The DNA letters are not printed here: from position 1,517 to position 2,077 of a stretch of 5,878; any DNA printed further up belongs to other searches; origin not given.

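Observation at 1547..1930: vgrG1 ends in an acidic linker plus an AT-rich domain of unknown function, likely a dedicated cargo-loading module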

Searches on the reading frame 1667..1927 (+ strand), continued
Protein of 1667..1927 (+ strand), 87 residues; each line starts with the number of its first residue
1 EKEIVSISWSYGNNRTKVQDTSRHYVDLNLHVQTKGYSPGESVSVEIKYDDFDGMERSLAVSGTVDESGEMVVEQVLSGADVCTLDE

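Call 53: search_protein_families(library=pfam, alignment_id=A6, max_evalue=0.001)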
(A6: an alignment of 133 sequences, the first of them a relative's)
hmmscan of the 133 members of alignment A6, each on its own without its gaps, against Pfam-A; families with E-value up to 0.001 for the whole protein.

A. member 1, P0001 (100 aa): 0 families

B. families by the number of members that match (of 133 scanned): 16 families
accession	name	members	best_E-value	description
PF05488.18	PAAR_motif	23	2.8e-26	PAAR motif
PF10106.14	DUF2345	9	1.3e-44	Uncharacterized protein conserved in bacteria (DUF2345)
PF14107.11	DUF4280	8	6.1e-32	Domain of unknown function (DUF4280)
PF17642.6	TssD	5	1.1e-25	Hemolysin coregulated protein Hcp (TssD)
PF01476.26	LysM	4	5e-31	LysM domain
PF22178.3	Gp5_trimer_C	4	2.1e-17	Bacteriophage T4 gp5 C-terminal trimerisation domain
PF14113.12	Tae4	4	2.4e-15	Type VI secretion system (T6SS), amidase effector protein 4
PF04717.18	Phage_base_V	2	7.4e-15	Type VI secretion system/phage-baseplate injector OB domain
PF05954.17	Phage_GPD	1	3.8e-31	Phage tail baseplate hub (GPD)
PF09603.15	Fib_succ_major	1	5.5e-28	Fibrobacter succinogenes major domain (Fib_succ_major)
PF11692.13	DUF3289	1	2.4e-09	Protein of unknown function (DUF3289)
PF07963.17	N_methyl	1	1e-07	Prokaryotic N-terminal methylation motif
PF06715.18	Gp5_C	1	2.5e-07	Gp5 C-terminal repeat (3 copies)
PF13296.11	T6SS_Vgr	1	1.7e-06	Putative type VI secretion system Rhs element Vgr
PF14903.11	WG_beta_rep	1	0.00012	WG containing repeat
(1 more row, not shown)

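Call 54: fold_search(model_id=the predicted structure, library=pdb)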
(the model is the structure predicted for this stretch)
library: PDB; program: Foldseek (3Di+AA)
matches with E <= 10: 575; with E <= 0.001: 0
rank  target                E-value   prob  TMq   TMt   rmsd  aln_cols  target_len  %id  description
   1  5fu4_A                1.8e-01  0.92  0.48  0.45   6.1        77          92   16  The complexity of the Ruminococcus flavefaciens cellulosome reflects an expansion in glycan recognition (released 2016-06-22)
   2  1xvs_A                1.8e-01  0.28  0.30  0.24   7.3        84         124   13  Crystal structure of apaG Protein from Vibrio cholerae (released 2004-12-14)
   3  9nem_F                2.3e-01  0.47  0.36  0.24   5.5        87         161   10  Structure of Unc119-Farnesylated peptide complex (released 2025-09-03)
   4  5fu4_B                2.5e-01  0.90  0.48  0.46   4.9        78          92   15  The complexity of the Ruminococcus flavefaciens cellulosome reflects an expansion in glycan recognition (released 2016-06-22)
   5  9lc0_N                2.6e-01  0.44  0.32  0.04   6.0        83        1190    8  tail complex of mature phage N4 (released 2025-04-16)
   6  5fu3_B                3.7e-01  0.77  0.46  0.41   5.3        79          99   16  The complexity of the Ruminococcus flavefaciens cellulosome reflects an expansion in glycan recognition (released 2016-06-22)
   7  3hlk_A                4.9e-01  0.87  0.38  0.10   2.8        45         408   20  Crystal structure of human mitochondrial acyl-CoA thioesterase (ACOT2) (released 2009-06-23)
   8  3hlk_B                4.9e-01  0.87  0.38  0.09   2.8        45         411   20  Crystal structure of human mitochondrial acyl-CoA thioesterase (ACOT2) (released 2009-06-23)
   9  9lc0_I                4.9e-01  0.33  0.32  0.04   6.0        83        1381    8  tail complex of mature phage N4 (released 2025-04-16)
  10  7ok7_I                5.2e-01  0.30  0.36  0.24   5.9        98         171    7  Crystal structure of the UNC119B ARL3 complex (released 2021-06-09)
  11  6fwy_C                5.8e-01  0.18  0.29  0.13   9.5        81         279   17  Thioester domain of the Enterococcus faecium TIE86 protein (released 2018-08-08)
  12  3gw6_A                5.8e-01  0.08  0.19  0.08  19.5        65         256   15  Intramolecular Chaperone (released 2010-02-02)
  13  5gpl_A                6.2e-01  0.30  0.24  0.11  10.1        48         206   12  Crystal structure of Ccp1 (released 2016-11-30)
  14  8dek_A                6.5e-01  0.28  0.37  0.09  11.4        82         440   22  The structure of the glycopeptidase catalytic domain including the linker of Amuc_1438 (released 2022-08-31)
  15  2cbq_C                6.9e-01  0.41  0.36  0.30   6.0        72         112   15  Crystal structure of the neocarzinostatin 1Tes15 mutant bound to testosterone hemisuccinate. (released 2006-03-22)
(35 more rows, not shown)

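Call 55: search_protein_families(library=pfam, proteins=[P0092, P0097, P0134, P0111, P0131, P0036, P0069, P0129, P0107, P0072], max_evalue=0.01)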
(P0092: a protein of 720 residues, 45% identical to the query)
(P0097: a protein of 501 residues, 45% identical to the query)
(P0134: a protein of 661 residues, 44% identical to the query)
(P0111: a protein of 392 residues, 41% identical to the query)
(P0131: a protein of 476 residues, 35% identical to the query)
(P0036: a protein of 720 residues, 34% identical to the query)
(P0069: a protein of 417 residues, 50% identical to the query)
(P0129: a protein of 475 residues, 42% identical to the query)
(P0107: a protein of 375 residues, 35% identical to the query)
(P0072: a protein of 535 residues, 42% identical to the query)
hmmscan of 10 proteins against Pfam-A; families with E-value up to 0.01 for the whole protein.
P0092 (720 aa): 2 families
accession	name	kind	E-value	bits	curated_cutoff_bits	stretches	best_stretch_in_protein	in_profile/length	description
PF14113.12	Tae4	-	2.4e-15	57.1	27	1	156-291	1-125/125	Type VI secretion system (T6SS), amidase effector protein 4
PF11692.13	DUF3289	-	2.4e-09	37.6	25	1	563-650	140-235/272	Protein of unknown function (DUF3289)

P0097 (501 aa): 1 family
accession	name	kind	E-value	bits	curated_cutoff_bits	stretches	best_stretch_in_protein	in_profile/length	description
PF14113.12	Tae4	-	4.5e-15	56.3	27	1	156-291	1-125/125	Type VI secretion system (T6SS), amidase effector protein 4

P0134 (661 aa): 3 families
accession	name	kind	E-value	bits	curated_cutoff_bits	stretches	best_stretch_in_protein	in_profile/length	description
PF09603.15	Fib_succ_major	-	5.5e-28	98.9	33.9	1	482-659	1-186/187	Fibrobacter succinogenes major domain (Fib_succ_major)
PF14903.11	WG_beta_rep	-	0.00012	22.5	25.6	1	232-260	1-29/35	WG containing repeat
PF17428.7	DUF5412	-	0.0094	16.2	25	0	8-62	58-113/118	Family of unknown function (DUF5412)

P0111 (392 aa): 2 families
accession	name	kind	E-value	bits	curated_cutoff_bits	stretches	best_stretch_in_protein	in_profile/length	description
PF14113.12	Tae4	-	4.4e-08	33.7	27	1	235-348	2-109/125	Type VI secretion system (T6SS), amidase effector protein 4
PF14107.11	DUF4280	-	6.3e-05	24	26.3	1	3-32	80-109/109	Domain of unknown function (DUF4280)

P0131 (476 aa): 1 family
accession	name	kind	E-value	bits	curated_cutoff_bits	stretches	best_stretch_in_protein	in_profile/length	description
PF14113.12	Tae4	-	1.6e-13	51.2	27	1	347-447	1-105/125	Type VI secretion system (T6SS), amidase effector protein 4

P0036 (720 aa): 0 families

P0069 (417 aa): 2 families
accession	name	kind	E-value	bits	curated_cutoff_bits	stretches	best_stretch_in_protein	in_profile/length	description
PF22178.3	Gp5_trimer_C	-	5.3e-16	59.2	30.9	1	107-211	2-104/112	Bacteriophage T4 gp5 C-terminal trimerisation domain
PF04717.18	Phage_base_V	-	7.4e-15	55.5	23.8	1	24-86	10-72/75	Type VI secretion system/phage-baseplate injector OB domain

P0129 (475 aa): 1 family
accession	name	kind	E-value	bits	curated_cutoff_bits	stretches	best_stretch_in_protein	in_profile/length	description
PF14107.11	DUF4280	-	6.1e-32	110.9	26.3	1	6-124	2-109/109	Domain of unknown function (DUF4280)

P0107 (375 aa): 2 families
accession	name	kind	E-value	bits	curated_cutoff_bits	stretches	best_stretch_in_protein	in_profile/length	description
PF14107.11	DUF4280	-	7.8e-06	26.9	26.3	1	2-28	83-109/109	Domain of unknown function (DUF4280)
PF05751.16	FixH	-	0.00022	21.7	23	1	283-351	28-94/150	FixH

P0072 (535 aa): 1 family
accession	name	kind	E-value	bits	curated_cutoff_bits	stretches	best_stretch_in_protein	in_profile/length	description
PF14107.11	DUF4280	-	1e-21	78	26.3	1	9-100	29-109/109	Domain of unknown function (DUF4280)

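Call 76: predict_structure(alignment_id=A10)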
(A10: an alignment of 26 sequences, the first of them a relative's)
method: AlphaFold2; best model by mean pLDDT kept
length: 392 residues; sequences in the alignment: 26
mean_pLDDT: 73.8   pTM: 0.63
mean pLDDT of the five models: 73.8, 73.1, 72.1, 71.5, 70.5
residues with pLDDT >= 90: 147; 70-90: 104; 50-70: 54; < 50: 87
segments of 3 or more residues with pLDDT < 50: 1-23, 37-83, 372-385
pLDDT, mean of each block of 10 residues (from residue 1): 43 38 53 51 30 33 29 41 65 94 84 80 97 95 90 97 89 79 94 87 82 88 89 87 92 73 71 58 87 86 92 91 93 85 79 78 89 45 47 51
secondary structure, 60 per line:
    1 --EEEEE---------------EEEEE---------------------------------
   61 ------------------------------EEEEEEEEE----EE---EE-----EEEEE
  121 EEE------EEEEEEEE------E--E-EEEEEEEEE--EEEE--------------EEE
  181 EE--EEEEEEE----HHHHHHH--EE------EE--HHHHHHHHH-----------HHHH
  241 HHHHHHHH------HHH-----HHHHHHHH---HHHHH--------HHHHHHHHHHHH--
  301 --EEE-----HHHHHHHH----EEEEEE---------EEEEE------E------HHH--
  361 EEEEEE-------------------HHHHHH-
elements in order: E3-7 E23-27 E91-99 E116-123 E130-137 E149-157 E160-163 E178-182 E185-191 H196-202 H217-225 H237-248 H263-270 H274-278 H287-298 E303-305 H311-318 E323-328 E338-342 E361-366 H386-391

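Call 82: find_encoding_contigs(protein=P0021, flank=5000, max_places=2)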
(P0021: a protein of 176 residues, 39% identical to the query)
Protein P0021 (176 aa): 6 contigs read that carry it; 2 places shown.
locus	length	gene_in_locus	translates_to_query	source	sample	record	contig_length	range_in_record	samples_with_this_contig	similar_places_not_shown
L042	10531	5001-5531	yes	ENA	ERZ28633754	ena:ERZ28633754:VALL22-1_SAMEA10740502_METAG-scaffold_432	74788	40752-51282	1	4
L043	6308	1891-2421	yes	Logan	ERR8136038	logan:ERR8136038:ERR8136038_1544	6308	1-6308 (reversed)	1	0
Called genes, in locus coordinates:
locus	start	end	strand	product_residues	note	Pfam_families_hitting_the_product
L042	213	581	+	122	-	PF00507:Oxidored_q4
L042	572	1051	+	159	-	PF01058:Oxidored_q6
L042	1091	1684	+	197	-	PF18753:Nmad2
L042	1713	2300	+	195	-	PF00329:Complex1_30kDa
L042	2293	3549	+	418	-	PF00346:Complex1_49kDa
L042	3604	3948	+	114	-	-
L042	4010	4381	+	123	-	PF15592:Imm41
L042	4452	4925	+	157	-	PF01257:2Fe-2S_thioredx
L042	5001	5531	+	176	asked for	PF01476:LysM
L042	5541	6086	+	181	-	PF14113:Tae4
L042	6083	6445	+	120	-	PF16695:Tai4 (weak)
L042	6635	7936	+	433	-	PF01512:Complex1_51K, PF10531:SLBB, PF22461:SLBB_2, PF10589:NADH_4Fe-4S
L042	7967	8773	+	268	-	PF02086:MethyltransfD12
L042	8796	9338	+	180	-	-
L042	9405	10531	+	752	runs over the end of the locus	PF00111:Fer2, PF13510:Fer2_4, PF10588:NADH-G_4Fe-4S_3, PF22117:Fer4_Nqo3, PF22151:Fer4_NDSU1, PF00384:Molybdopterin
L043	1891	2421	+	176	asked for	PF01476:LysM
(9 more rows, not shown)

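Call 83: find_encoding_contigs(protein=P0013, flank=5000, max_places=2)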
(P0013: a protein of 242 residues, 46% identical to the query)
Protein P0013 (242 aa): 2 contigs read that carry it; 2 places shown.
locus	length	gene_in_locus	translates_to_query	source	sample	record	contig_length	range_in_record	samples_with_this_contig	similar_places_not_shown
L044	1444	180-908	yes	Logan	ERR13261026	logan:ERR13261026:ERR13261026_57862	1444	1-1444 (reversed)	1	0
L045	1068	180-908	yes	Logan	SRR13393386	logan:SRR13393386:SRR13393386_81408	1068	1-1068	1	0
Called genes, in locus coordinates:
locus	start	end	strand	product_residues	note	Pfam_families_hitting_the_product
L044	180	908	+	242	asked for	PF17642:TssD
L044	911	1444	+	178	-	?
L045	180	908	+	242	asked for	PF17642:TssD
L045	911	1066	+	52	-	?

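Call 84: find_encoding_contigs(protein=P0036, flank=5000, max_places=2)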
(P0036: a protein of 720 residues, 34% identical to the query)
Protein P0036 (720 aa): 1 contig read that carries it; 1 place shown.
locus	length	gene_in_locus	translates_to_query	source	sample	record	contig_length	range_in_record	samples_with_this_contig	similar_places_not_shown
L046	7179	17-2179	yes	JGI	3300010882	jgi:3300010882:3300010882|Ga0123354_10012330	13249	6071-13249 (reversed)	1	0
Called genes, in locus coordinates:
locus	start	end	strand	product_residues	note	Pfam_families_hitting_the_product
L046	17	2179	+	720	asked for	-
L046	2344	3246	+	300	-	PF13646:HEAT_2 (faint)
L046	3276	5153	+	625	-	PF13539:Peptidase_M15_4 (faint)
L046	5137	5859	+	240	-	-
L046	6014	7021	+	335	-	-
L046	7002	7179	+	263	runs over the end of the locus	-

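Call 89: search_dna_similar(query=window:1667-1927:+, collection=plasmids, mode=protein, max_evalue=0.001, max_rows=30)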
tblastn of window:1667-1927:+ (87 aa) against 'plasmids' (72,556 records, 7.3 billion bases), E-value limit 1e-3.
Records with a match: 1; places in all: 1; records where one place covers at least 80% of the query: 0.
Best place of each record, by identity: <60% 1.
By first word of the organism name: Helicobacter 1.
By predicted mobility (MOB-suite, as given by PLSDB): non-mobilizable 1.
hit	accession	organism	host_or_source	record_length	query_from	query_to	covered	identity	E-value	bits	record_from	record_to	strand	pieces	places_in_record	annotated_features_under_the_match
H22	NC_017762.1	Helicobacter cinaedi PAGU611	-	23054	1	47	54%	46.8%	7e-8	54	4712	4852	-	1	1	hypothetical protein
